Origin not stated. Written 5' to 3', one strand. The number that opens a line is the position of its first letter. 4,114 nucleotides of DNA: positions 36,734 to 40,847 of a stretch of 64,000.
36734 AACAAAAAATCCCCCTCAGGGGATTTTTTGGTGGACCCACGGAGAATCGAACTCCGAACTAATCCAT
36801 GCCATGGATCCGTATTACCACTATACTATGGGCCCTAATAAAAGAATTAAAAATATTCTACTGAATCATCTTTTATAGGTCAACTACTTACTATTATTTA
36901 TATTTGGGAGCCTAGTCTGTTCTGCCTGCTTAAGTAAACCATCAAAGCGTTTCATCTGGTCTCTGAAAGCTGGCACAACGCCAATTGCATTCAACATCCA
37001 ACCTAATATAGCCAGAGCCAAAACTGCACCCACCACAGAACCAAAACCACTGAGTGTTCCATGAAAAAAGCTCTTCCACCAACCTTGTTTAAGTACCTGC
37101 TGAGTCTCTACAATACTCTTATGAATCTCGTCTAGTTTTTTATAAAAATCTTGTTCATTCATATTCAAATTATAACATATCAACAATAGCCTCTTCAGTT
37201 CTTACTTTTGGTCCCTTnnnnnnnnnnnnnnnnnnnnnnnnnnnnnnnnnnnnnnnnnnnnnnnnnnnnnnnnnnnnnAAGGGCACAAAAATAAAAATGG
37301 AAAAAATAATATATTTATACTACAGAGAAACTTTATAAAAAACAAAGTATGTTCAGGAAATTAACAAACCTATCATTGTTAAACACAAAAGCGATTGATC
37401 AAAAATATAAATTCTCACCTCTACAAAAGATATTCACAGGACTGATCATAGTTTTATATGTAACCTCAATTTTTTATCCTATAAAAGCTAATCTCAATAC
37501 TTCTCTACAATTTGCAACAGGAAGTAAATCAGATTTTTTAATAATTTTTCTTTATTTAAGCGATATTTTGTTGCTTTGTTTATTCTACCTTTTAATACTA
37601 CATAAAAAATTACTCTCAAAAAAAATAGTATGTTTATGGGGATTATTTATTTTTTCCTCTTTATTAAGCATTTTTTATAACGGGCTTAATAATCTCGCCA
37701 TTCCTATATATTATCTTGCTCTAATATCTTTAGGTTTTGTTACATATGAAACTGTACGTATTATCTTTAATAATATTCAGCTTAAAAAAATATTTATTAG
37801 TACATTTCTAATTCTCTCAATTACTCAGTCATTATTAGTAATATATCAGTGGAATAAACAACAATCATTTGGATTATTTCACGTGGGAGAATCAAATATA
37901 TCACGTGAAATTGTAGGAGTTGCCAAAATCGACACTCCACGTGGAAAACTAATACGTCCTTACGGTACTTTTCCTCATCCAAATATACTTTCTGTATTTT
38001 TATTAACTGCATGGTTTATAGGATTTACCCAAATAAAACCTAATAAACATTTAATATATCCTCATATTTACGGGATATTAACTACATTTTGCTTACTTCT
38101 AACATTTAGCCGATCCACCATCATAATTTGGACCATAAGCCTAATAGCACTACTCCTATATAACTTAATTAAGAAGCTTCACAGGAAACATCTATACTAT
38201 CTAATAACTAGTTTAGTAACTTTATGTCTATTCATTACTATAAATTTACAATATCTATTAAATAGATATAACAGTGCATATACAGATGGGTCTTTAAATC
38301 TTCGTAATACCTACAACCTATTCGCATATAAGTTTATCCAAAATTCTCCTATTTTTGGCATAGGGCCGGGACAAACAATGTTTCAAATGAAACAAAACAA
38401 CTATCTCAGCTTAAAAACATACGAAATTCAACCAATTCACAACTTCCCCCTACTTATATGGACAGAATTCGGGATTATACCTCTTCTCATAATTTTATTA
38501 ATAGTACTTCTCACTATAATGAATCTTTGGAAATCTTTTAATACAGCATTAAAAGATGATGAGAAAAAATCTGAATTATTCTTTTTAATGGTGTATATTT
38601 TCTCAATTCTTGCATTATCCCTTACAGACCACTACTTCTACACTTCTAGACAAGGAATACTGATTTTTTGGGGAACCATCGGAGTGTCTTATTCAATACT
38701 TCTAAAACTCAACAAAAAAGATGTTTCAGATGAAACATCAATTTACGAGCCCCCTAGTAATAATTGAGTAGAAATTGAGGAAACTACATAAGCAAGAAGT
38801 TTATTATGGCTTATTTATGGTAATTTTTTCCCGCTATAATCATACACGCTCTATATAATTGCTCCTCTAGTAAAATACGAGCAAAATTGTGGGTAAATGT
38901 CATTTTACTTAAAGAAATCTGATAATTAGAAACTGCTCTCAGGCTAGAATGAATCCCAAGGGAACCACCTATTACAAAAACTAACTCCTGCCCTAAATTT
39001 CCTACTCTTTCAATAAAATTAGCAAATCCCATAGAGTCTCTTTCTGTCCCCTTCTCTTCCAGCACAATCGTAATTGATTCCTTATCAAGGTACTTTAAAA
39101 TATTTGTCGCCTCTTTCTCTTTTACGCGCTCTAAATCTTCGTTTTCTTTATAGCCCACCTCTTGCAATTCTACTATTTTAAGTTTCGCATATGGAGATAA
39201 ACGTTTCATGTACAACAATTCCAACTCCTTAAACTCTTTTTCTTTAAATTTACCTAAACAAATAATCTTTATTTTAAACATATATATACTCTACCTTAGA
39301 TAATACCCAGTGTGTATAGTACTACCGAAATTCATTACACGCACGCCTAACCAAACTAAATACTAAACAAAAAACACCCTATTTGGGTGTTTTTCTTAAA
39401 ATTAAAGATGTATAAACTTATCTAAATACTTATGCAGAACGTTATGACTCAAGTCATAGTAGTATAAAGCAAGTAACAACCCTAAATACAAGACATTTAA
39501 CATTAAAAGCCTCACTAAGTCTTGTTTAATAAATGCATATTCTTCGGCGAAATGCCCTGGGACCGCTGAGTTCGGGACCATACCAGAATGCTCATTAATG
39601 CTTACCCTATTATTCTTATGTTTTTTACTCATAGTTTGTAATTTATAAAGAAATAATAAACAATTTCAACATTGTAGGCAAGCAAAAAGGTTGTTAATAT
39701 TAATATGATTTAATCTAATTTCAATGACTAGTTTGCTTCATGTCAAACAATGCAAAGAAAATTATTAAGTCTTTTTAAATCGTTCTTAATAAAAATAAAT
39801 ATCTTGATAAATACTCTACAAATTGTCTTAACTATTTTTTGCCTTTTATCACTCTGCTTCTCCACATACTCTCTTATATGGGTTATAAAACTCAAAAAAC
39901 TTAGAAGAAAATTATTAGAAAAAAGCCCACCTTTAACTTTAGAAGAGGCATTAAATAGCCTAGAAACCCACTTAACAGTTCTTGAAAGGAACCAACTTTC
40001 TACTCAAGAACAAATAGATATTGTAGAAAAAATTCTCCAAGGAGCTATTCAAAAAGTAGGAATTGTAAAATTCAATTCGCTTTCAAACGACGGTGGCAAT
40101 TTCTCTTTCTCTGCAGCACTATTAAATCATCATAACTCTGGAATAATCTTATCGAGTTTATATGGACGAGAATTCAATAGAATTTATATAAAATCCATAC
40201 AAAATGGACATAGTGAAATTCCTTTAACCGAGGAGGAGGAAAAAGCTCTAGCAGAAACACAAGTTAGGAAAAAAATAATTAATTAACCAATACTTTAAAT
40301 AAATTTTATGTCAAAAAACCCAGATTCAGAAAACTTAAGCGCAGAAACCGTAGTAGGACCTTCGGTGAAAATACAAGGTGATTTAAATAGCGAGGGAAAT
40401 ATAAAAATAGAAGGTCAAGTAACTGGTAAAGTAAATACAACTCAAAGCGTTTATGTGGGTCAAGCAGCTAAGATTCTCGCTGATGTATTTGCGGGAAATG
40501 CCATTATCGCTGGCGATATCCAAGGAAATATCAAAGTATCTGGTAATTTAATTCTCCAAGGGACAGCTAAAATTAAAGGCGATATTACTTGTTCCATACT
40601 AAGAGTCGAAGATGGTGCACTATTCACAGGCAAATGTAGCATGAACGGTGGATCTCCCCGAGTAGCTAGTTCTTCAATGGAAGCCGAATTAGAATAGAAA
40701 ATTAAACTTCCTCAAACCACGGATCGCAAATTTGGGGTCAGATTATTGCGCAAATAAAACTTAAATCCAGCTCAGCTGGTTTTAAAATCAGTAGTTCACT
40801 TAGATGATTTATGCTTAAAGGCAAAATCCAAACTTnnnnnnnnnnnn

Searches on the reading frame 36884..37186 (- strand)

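Call 83: search_protein_families(library=pfam, proteins=[window:36884-37186:-], max_evalue=0.001)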
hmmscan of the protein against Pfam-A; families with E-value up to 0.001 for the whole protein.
window:36884-37186:- (100 aa): 1 family
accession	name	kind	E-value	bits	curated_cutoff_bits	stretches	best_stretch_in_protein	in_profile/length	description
PF18910.5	DUF5665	-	1.5e-05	25.4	27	1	37-72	7-42/56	Domain of unknown function (DUF5665)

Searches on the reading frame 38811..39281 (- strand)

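Call 36: search_protein_families(library=pfam, proteins=[window:38811-39281:-], max_evalue=0.00001)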
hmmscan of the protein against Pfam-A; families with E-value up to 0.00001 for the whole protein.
window:38811-39281:- (156 aa): 1 family
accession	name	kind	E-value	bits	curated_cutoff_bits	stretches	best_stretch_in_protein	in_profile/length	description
PF02590.22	SPOUT_MTase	-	4.7e-46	157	27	1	3-155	2-154/154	Predicted SPOUT methyltransferase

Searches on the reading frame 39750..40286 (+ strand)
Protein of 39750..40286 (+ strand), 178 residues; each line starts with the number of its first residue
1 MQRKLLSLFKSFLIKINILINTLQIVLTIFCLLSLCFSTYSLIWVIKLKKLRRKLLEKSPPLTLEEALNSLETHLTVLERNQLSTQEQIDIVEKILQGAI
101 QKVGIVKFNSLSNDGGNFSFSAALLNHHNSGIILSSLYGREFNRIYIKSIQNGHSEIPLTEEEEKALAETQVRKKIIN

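Call 36: search_protein_families(library=pfam, proteins=[window:39750-40286:+], max_evalue=0.00001)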
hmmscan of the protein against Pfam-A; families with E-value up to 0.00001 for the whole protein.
window:39750-40286:+ (178 aa): 1 family
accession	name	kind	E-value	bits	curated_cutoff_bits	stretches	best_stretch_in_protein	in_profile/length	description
PF14584.11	DUF4446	-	2.5e-34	118.9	27.4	1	24-169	3-148/150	Protein of unknown function (DUF4446)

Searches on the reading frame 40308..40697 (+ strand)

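Call 36: search_protein_families(library=pfam, proteins=[window:40308-40697:+], max_evalue=0.00001)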
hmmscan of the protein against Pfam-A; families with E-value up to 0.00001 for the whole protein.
window:40308-40697:+ (129 aa): 1 family
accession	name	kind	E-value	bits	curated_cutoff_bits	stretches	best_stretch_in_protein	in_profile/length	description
PF04519.19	Bactofilin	-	8.4e-27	93.7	27.9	1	14-110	1-97/98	Polymer-forming cytoskeletal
